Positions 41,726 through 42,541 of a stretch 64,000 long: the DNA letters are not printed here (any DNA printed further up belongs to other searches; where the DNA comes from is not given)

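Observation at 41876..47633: Three-gene NuoE/NuoF/NuoG-like operon with a GltD module in place of a hydrogenase H-cluster, a Stn-type (Sporomusa-type Nfn) candidate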

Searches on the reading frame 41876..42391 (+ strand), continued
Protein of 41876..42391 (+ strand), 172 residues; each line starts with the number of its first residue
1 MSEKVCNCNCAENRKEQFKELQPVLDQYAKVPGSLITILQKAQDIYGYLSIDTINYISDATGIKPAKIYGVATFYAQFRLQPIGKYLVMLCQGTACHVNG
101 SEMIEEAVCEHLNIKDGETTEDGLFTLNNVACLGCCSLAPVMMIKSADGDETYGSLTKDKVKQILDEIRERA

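Call 71: search_solved_structures(query=window:41876-42391:+, max_evalue=1e-30, show_alignments=5)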
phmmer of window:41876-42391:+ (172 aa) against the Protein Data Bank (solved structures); distinct sequences matched with E-value up to 1e-30: 8.
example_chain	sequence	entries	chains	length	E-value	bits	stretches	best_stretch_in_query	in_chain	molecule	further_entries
9bov_C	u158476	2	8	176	3.8e-64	218.9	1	12-171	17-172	NADH dehydrogenase (Ubiquinone), 24 kDa subunit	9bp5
8oh5_A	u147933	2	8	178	3.2e-53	183.4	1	19-170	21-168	NAD-dependent formate dehydrogenase gamma subunit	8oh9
7p5h_C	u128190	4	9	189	1.1e-46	162.1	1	16-171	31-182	Fe-hydrogenase, subunit gamma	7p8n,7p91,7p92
9n5u_C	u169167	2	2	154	1.3e-45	158.7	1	27-170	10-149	NfnC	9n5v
8a6t_C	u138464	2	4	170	1.9e-45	158.1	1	5-168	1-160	Electron bifurcating hydrogenase subunit HydC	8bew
7t2r_C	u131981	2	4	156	1.2e-36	129.4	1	24-167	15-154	NiFe hydrogenase subunit C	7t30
7q4v_C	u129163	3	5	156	1.8e-35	125.7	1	21-166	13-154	Iron hydrogenase HydC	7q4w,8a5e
9mqx_C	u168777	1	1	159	9.9e-34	120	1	22-170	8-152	NADH:ubiquinone oxidoreductase 24 kD subunit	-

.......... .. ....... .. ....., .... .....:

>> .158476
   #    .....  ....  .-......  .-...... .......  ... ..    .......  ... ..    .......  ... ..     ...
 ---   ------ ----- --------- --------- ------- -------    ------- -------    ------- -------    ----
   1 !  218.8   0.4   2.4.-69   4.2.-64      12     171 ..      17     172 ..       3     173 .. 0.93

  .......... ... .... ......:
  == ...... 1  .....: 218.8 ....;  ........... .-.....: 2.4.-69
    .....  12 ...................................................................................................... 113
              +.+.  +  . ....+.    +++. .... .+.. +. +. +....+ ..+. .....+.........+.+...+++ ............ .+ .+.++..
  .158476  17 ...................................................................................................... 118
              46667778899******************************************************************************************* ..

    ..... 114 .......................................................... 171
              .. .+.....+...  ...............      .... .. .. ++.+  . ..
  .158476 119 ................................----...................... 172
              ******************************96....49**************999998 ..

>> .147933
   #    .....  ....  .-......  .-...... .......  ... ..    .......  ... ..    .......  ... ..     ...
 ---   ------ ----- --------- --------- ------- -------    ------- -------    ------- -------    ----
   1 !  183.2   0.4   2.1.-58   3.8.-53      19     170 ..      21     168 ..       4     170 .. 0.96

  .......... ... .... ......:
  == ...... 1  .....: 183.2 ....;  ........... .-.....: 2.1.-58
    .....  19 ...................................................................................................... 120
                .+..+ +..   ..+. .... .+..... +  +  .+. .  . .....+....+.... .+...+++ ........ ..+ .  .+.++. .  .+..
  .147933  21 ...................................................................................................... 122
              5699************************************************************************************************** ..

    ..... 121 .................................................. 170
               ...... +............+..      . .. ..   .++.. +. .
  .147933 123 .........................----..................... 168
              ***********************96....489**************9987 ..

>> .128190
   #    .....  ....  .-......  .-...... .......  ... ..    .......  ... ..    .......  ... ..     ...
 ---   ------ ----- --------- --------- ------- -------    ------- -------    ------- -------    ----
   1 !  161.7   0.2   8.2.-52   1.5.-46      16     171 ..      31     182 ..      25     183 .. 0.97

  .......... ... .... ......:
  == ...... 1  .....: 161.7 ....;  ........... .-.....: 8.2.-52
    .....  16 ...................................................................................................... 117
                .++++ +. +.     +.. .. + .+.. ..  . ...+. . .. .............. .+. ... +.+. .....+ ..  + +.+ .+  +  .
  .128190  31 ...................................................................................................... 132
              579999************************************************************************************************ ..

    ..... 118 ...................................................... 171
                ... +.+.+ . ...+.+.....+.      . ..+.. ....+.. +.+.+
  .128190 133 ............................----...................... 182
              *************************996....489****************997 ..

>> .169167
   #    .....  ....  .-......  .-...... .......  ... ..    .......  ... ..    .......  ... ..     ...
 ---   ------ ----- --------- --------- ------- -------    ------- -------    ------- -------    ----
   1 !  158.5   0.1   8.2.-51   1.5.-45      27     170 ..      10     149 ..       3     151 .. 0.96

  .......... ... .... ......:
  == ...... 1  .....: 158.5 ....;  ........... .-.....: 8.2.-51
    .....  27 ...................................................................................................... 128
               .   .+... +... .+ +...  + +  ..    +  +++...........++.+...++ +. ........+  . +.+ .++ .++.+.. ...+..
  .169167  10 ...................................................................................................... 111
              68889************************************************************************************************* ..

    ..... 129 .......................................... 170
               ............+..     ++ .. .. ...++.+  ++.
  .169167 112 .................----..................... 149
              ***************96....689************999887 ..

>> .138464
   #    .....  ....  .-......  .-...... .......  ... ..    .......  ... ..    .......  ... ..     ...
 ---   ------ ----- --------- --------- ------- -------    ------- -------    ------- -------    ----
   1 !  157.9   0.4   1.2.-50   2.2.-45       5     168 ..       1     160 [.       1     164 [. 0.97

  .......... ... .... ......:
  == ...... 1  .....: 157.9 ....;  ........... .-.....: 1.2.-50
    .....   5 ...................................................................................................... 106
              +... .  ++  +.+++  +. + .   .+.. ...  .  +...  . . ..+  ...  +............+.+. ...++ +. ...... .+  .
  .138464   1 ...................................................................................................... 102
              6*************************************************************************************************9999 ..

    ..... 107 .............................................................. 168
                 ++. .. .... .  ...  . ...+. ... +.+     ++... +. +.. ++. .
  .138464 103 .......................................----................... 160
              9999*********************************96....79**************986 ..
